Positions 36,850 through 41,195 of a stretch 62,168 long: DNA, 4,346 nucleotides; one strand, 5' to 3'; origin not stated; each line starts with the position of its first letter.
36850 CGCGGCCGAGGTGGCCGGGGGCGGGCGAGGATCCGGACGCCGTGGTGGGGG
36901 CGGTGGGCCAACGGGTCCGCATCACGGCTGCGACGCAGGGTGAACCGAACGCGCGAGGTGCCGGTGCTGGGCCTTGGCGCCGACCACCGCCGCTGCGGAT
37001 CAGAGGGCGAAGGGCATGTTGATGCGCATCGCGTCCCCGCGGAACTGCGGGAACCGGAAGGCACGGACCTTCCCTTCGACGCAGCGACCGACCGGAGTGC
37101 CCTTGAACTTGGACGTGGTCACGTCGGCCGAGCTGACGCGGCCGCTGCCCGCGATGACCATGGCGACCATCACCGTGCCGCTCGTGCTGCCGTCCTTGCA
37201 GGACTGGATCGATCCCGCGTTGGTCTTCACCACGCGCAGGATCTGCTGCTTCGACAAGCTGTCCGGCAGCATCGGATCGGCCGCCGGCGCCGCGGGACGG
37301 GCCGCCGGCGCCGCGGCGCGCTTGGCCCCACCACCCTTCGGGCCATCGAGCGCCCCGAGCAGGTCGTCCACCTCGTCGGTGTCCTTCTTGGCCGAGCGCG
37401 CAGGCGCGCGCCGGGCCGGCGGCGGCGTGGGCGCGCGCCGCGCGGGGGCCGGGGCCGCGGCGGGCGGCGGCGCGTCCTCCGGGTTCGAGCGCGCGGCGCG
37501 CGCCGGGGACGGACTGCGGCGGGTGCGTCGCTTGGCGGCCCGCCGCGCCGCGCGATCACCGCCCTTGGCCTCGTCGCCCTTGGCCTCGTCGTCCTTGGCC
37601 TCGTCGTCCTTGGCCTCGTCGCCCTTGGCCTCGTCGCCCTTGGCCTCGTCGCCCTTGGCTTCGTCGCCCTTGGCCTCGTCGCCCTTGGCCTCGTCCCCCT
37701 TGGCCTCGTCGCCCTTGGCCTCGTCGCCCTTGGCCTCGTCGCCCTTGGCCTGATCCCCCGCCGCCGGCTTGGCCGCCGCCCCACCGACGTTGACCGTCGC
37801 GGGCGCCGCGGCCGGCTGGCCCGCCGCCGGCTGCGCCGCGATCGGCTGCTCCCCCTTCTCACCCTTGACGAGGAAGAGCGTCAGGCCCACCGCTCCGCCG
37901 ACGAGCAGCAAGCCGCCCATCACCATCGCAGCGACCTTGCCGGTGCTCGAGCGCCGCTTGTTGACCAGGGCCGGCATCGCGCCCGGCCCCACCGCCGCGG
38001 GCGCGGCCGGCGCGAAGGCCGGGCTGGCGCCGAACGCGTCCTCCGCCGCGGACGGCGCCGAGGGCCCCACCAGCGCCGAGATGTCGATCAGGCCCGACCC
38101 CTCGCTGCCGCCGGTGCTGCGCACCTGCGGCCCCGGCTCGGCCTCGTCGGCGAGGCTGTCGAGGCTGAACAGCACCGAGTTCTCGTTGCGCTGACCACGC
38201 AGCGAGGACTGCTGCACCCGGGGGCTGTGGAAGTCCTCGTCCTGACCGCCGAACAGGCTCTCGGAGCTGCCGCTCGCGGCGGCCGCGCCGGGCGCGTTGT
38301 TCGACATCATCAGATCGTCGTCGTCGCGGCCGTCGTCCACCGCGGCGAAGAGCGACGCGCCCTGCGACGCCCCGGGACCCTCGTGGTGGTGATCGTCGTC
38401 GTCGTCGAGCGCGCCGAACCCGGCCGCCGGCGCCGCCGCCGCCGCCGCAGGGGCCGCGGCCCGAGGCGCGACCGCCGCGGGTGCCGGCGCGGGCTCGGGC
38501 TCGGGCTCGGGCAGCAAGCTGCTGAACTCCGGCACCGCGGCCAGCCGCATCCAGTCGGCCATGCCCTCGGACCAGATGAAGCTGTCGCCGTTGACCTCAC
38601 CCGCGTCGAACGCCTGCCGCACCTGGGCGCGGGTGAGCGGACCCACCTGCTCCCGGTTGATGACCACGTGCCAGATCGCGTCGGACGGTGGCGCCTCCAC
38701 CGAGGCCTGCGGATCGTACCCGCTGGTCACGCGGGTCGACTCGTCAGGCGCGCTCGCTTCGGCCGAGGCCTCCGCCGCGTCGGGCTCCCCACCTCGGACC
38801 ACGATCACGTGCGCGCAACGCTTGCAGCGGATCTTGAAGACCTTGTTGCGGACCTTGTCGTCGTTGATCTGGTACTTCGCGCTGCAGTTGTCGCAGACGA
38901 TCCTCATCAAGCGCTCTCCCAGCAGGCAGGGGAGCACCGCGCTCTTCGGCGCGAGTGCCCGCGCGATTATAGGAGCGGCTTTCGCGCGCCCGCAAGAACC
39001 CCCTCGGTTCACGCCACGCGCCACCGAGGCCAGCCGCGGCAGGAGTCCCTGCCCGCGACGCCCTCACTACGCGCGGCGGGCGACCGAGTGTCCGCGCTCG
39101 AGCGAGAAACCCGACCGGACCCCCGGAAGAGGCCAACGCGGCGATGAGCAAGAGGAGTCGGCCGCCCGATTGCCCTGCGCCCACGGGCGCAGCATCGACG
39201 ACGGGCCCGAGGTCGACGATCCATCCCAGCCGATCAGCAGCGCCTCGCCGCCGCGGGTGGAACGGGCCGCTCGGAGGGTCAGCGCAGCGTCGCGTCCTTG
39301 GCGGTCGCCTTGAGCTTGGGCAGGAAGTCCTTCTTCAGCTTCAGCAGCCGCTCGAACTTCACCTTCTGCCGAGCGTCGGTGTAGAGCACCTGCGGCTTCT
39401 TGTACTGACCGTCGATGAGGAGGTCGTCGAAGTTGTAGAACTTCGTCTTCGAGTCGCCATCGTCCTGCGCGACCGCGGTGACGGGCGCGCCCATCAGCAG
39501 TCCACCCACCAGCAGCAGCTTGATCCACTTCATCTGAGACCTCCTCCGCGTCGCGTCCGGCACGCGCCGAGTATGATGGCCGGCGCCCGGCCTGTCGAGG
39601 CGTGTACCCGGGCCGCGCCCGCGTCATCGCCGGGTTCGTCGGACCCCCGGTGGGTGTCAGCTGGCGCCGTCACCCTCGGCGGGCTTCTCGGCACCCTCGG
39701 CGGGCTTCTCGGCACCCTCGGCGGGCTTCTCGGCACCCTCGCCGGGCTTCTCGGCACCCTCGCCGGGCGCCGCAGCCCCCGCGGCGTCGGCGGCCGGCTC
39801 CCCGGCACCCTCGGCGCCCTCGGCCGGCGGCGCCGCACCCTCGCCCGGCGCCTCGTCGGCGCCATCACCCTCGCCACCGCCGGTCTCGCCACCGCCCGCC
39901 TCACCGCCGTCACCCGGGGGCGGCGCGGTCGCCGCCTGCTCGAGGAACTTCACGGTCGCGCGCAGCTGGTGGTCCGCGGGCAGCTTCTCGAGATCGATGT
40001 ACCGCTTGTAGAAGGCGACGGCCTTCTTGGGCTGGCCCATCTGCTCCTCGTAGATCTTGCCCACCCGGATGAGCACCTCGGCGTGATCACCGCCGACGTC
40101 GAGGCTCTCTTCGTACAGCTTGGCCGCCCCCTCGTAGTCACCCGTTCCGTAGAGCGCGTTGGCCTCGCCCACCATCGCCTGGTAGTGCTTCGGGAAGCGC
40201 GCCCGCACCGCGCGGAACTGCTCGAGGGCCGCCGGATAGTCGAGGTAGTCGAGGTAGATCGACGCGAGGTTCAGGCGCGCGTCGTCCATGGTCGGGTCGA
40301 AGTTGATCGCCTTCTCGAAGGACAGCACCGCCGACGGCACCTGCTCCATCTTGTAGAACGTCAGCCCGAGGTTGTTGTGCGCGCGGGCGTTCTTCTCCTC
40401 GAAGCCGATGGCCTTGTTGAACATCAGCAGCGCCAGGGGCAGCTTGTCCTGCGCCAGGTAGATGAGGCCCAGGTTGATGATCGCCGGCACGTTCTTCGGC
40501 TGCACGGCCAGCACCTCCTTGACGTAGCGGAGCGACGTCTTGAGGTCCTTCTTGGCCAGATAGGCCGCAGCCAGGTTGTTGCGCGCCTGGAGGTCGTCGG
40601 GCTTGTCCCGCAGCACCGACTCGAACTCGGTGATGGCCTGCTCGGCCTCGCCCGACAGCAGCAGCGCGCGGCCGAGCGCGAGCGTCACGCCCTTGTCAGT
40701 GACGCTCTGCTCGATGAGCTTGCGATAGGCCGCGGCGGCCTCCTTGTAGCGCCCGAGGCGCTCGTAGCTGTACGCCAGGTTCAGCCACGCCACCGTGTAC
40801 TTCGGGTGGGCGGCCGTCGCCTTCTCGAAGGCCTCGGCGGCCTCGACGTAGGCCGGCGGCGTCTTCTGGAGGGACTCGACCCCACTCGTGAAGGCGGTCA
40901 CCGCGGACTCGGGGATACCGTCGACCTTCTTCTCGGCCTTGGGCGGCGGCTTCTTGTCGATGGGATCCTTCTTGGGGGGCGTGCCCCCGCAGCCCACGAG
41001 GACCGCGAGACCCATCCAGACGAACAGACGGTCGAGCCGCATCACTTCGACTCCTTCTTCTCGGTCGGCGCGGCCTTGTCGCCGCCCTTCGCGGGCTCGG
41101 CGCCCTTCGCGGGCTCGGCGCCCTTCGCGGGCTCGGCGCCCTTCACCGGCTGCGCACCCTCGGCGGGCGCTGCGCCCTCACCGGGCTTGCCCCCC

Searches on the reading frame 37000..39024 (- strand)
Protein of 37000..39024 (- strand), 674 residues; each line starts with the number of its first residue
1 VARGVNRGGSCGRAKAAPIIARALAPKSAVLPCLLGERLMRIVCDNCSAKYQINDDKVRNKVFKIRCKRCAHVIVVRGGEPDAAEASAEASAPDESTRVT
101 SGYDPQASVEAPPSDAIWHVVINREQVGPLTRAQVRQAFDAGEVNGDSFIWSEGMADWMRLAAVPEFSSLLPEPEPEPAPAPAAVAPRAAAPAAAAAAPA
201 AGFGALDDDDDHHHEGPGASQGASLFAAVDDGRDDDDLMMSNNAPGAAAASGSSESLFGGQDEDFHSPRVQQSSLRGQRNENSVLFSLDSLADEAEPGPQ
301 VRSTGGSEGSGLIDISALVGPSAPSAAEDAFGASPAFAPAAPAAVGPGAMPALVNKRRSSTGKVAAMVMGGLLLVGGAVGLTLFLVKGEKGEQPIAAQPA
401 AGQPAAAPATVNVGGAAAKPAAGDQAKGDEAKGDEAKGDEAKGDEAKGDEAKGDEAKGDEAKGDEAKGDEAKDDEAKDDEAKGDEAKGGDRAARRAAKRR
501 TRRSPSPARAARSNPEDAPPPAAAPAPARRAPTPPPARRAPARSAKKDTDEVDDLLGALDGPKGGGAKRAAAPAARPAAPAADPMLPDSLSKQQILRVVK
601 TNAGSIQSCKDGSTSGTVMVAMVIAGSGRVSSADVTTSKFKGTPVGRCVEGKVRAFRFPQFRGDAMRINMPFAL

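Call 9: search_protein_families(library=pfam, proteins=[window:37000-39024:-], max_evalue=0.01)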
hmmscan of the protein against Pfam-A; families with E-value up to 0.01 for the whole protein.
window:37000-39024:- (674 aa): 3 families
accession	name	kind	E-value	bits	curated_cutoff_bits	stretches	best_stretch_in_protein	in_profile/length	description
PF14237.11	GYF_2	-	3.6e-16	59.1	25.8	1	118-167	1-50/50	GYF domain 2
PF13717.11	Zn_ribbon_4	-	1.1e-11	44.9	30.3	1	40-74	1-35/36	zinc-ribbon domain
PF13719.11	Zn_ribbon_5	-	1.6e-05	25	29.3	1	40-76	1-37/37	zinc-ribbon domain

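Call 28: search_protein_families(library=ncbifam, proteins=[window:37000-39024:-], max_evalue=0.001)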
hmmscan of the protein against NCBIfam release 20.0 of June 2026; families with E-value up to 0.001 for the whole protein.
window:37000-39024:- (674 aa): 4 families
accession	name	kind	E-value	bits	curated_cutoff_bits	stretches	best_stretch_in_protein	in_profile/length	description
NF033761.1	gliding_GltJ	equivalog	3.7e-52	178.4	450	2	84-673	115-670/671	adventurous gliding motility protein GltJ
NF033768.1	myxo_SS_tail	domain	7.8e-15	54.8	40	1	590-674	1-91/92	AgmX/PglI C-terminal domain-containing protein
NF033760.1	gliding_GltG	equivalog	1.6e-09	36.9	650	1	582-665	546-635/650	adventurous gliding motility protein GltG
TIGR02098.1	MJ0042_CXXC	domain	1.7e-09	37.2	20.9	1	40-76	1-37/38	MJ0042-type zinc finger domain-containing protein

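Call 29: search_solved_structures(query=window:37000-39024:-, max_evalue=0.01)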
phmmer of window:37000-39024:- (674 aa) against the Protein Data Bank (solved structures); distinct sequences matched with E-value up to 0.01: 2.
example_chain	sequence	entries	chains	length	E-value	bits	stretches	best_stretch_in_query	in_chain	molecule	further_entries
7z3c_A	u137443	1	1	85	2.9e-10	42.7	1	114-188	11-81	Adventurous gliding motility protein X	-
7zok_A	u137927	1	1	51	2.3e-09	39.7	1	40-78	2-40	Adventurous gliding motility protein X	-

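Call 40: find_homologous_proteins(query=window:37000-39024:-, max_evalue=1e-10)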
Query window:37000-39024:- (674 aa): 612 proteins with E <= 1e-10 among 8000 candidates; the best 120 are listed.
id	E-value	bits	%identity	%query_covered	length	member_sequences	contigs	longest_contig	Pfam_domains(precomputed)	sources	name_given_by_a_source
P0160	0.0e+0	1350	100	94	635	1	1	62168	PF13719.11,PF13717.12,PF14237.12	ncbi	-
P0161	7.3e-262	889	79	80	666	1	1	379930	PF13719.11,PF13717.12,PF14237.12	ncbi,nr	ncbi:MAG: zinc-ribbon domain-containing protein [Myxococcales bacterium]|nr:zinc-ribbon domain-conta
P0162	1.4e-140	488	48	94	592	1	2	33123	PF13717.12,PF14237.12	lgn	-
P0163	1.7e-124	435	64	21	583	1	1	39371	PF13717.12,PF14237.12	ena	-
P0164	3.5e-124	434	44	94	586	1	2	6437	PF13717.12,PF14237.12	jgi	jgi:predicted Zn finger-like uncharacterized protein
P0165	7.1e-123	430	45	65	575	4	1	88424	PF13717.12,PF14237.12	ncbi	ncbi:MAG: GYF domain-containing protein [bacterium]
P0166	6.1e-122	427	49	56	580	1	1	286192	PF13717.12,PF14237.12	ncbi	-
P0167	3.9e-121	424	46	94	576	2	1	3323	PF13717.12,PF14237.12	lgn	-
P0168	4.9e-118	414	46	54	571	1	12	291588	PF13717.12,PF14237.12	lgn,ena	-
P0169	7.2e-118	413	45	94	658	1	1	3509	PF13717.12,PF14237.12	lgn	-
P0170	3.3e-117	411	42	94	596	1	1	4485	PF13717.12,PF14237.12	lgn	-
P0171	4.3e-115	404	38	70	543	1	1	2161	PF13719.11,PF13717.12,PF14237.12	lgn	-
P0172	2.7e-113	398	47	44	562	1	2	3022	PF13717.12,PF14237.12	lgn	-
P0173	1.6e-112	395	46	57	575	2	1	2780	PF13717.12,PF14237.12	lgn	-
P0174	3.7e-112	394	50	48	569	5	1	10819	PF13717.12,PF14237.12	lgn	-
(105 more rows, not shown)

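Call 41: find_encoding_contigs(protein=P0160, flank=500, max_places=2)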
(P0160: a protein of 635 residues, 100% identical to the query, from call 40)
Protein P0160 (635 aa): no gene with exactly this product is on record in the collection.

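Call 42: find_encoding_contigs(protein=P0166, flank=10000, max_places=1)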
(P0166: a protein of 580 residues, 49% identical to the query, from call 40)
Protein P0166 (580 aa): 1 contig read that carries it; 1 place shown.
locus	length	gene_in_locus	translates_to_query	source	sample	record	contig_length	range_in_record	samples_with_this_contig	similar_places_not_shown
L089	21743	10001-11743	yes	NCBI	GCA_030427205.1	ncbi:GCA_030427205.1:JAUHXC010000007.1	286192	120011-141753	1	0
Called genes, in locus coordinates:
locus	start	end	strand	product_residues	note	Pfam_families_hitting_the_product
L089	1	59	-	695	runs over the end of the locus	PF07610:DUF1573 (faint), PF15780:ASH (faint), PF22073:Cep192_D4 (faint), PF22544:HYDIN_VesB_CFA65-like_Ig (weak)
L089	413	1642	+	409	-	PF00092:VWA, PF13519:VWA_2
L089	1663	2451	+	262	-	PF13505:OMP_b-brl (weak)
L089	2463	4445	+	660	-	-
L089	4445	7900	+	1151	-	PF07719:TPR_2 (faint), PF13174:TPR_6 (faint), PF13428:TPR_14 (faint), PF13432:TPR_16 (faint), PF14559:TPR_19 (faint), PF13181:TPR_8 (faint), PF13424:TPR_12 (faint), PF00515:TPR_1 (faint), +2 more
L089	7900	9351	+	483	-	-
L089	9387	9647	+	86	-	-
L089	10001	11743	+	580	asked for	PF13717:Zn_ribbon_4, PF14237:GYF_2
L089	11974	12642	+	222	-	PF00297:Ribosomal_L3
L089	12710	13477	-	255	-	PF01678:DAP_epimerase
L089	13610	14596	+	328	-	PF00158:Sigma54_activat, PF14532:Sigma54_activ_2, PF07728:AAA_5, PF25601:AAA_lid_14, PF02954:HTH_8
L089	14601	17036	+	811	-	PF13174:TPR_6 (faint), PF13428:TPR_14 (faint), PF14559:TPR_19 (faint), PF13176:TPR_7 (faint)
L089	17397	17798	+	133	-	-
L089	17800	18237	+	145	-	PF00460:Flg_bb_rod (weak), PF06429:Flg_bbr_C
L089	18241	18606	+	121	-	PF02049:FliE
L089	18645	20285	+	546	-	PF01514:YscJ_FliF, PF08345:YscJ_FliF_C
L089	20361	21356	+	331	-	PF14842:FliG_N, PF14841:FliG_M, PF01706:FliG_C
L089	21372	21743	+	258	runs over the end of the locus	PF02108:FliH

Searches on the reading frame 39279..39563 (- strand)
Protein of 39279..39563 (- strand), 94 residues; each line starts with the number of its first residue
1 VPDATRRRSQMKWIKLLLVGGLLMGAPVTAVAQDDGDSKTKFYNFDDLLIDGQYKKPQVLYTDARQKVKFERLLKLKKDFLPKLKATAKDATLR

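Call 9: search_protein_families(library=pfam, proteins=[window:39279-39563:-], max_evalue=0.01)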
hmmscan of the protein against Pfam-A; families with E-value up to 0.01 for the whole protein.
window:39279-39563:- (94 aa): 0 families

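Call 28: search_protein_families(library=ncbifam, proteins=[window:39279-39563:-], max_evalue=0.001)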
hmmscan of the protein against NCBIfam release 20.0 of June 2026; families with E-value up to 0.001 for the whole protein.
window:39279-39563:- (94 aa): 1 family
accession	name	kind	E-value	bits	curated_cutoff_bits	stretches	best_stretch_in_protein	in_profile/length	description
NF033764.1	gliding_CglF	equivalog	5.5e-10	39.2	90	1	32-88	29-85/88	adventurous gliding motility protein CglF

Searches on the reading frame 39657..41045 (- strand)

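Call 9: search_protein_families(library=pfam, proteins=[window:39657-41045:-], max_evalue=0.01)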
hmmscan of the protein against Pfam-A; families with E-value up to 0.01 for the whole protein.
window:39657-41045:- (462 aa): 26 families (the best 25 are shown)
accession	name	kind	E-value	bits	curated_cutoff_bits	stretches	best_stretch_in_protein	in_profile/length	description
PF13432.12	TPR_16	-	1.9e-30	105.4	32.7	4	259-315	2-58/65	Tetratricopeptide repeat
PF14559.12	TPR_19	-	1.9e-29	102.2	25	7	98-158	5-64/68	Tetratricopeptide repeat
PF07719.23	TPR_2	-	4.8e-28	95.4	27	3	86-112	3-29/34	Tetratricopeptide repeat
PF00515.34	TPR_1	-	3.1e-27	93.7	27.8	2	220-252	1-33/34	Tetratricopeptide repeat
PF13424.12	TPR_12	-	3.4e-24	85.3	30.1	3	292-352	7-74/77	Tetratricopeptide repeat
PF13431.12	TPR_17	-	4.6e-23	79.9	24.4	1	72-103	1-32/34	Tetratricopeptide repeat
PF13414.12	TPR_11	-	2.1e-22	79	26.8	3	193-233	1-41/42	TPR repeat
PF13428.12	TPR_14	-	5.5e-22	76.5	23.5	2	86-126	3-43/44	Tetratricopeptide repeat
PF13181.12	TPR_8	-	5.3e-20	70.3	25.7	1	86-112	3-29/34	Tetratricopeptide repeat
PF13174.12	TPR_6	-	1.3e-15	57.4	26.3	1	86-113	2-29/33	Tetratricopeptide repeat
PF13176.12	TPR_7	-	6.1e-14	51.3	27.9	1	86-115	1-30/36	Tetratricopeptide repeat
PF23914.1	TPR_CcmH_CycH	-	4.2e-12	46.6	42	2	79-187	45-156/158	Cytochrome c-type biogenesis protein H TPR domain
PF13371.12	TPR_9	-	4e-11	43.2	35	0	159-213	2-56/73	Tetratricopeptide repeat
PF13374.12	TPR_10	-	4.8e-10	39.6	27.5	0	152-181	2-31/42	Tetratricopeptide repeat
PF24575.1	TPR_Slam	-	1.1e-09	39.1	35.2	0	130-168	59-97/104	Surface lipoprotein assembly modifier, N-terminal TPR repeats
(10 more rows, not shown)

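Call 28: search_protein_families(library=ncbifam, proteins=[window:39657-41045:-], max_evalue=0.001)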
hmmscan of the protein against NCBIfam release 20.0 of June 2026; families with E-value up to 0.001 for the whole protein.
window:39657-41045:- (462 aa): 30 families (the best 25 are shown)
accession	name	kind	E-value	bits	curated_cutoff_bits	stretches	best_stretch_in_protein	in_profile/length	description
NF033758.1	gliding_GltE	equivalog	2.8e-29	102.3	225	1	43-353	41-355/411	adventurous gliding motility TPR repeat lipoprotein GltE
NF040959.1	MamA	equivalog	1.5e-28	99.6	200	2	111-232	64-185/204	magnetosome protein MamA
TIGR02917.1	PEP_TPR_lipo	equivalog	2e-27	95.5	312.2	2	68-266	687-883/899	XrtA/PEP-CTERM system TPR-repeat protein PrsT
TIGR02521.1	type_IV_pilW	equivalog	3.8e-24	85.5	154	2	153-342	32-222/234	type IV pilus biogenesis/stability protein PilW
NF033920.0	C39_PA2778_fam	equivalog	5.8e-22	78.3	150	3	95-182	167-254/255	PA2778 family cysteine peptidase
NF033762.1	social_mot_Tgl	equivalog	3.6e-18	65.8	225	2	205-353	50-200/252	social motility TPR repeat lipoprotein Tgl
NF052415.1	T3SS_chap_SctY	equivalog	1.2e-13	51.4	70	1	260-351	12-105/106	type III secretion apparatus assembly chaperone SctY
TIGR02552.1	LcrH_SycD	equivalog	1.2e-13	50.9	104.8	1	66-150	34-118/136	SycD/LcrH family type III secretion system chaperone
NF047371.1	FlcA_CTERM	equivalog_domain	1e-12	47.4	300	2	224-316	442-535/646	periplasmic flagellar collar protein FlcA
NF052230.1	T9SS_PorE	exception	1.2e-12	47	600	1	66-175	34-148/648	PorE family type IX secretion system protein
TIGR03939.1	PGA_TPR_OMP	equivalog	2.1e-12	46.1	366.65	2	86-192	88-194/800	poly-beta-1,6 N-acetyl-D-glucosamine export porin PgaA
NF047507.1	TPR_BatC_Lepto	exception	7.6e-12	45.1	175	1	65-167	39-143/214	TPR repeat-containing protein BatC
NF008757.0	PRK11788.1-5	equivalog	1.3e-11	44.3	363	1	225-361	185-318/388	lipopolysaccharide assembly protein LapB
TIGR02795.1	tol_pal_ybgF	equivalog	1.6e-11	44.8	90.1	0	216-290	35-112/119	tol-pal system protein YbgF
NF053607.1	CHU_0125_OmpA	equivalog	6.8e-10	38.1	620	1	65-153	34-123/639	CHU_0125 family OmpA-like outer membrane integrity protein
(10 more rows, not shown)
